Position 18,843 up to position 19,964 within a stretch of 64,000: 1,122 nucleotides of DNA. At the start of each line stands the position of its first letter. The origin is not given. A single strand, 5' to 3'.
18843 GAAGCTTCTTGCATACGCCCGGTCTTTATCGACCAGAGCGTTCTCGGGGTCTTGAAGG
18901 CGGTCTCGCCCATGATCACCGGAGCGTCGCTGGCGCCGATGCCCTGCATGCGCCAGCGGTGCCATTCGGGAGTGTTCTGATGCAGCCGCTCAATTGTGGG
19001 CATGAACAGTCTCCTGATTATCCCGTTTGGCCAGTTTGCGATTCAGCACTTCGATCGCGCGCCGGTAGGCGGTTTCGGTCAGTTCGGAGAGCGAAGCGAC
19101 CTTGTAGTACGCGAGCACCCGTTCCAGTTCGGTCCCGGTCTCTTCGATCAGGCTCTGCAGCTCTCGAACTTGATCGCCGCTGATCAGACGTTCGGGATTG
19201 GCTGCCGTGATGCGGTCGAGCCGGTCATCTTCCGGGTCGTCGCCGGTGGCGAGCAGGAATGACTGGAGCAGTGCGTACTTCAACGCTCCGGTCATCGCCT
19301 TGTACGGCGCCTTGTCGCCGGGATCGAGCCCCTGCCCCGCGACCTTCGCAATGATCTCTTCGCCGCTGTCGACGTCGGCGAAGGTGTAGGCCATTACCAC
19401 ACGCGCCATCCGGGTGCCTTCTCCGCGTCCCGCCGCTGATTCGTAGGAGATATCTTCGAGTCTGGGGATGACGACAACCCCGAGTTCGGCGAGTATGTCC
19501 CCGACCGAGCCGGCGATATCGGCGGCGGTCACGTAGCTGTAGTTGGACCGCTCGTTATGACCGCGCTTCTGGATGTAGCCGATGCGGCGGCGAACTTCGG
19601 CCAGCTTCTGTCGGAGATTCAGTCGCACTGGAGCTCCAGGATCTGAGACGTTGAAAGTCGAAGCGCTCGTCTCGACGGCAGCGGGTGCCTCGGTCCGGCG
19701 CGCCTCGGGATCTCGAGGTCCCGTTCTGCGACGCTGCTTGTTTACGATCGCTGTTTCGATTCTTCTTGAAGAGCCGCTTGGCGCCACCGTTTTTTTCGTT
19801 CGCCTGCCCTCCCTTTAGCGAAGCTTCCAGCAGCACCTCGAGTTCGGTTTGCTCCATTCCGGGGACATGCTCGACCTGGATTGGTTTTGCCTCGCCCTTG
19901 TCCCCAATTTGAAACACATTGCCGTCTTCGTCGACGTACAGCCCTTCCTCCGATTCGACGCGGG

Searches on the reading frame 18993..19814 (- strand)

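Call 91: search_protein_families(library=pfam, proteins=[window:18993-19814:-], max_evalue=0.001)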
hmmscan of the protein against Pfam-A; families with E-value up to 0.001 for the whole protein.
window:18993-19814:- (274 aa): 1 family
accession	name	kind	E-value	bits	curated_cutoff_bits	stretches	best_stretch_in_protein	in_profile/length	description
PF04404.17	ERF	-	3.1e-15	56.9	25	1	68-197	2-127/153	ERF superfamily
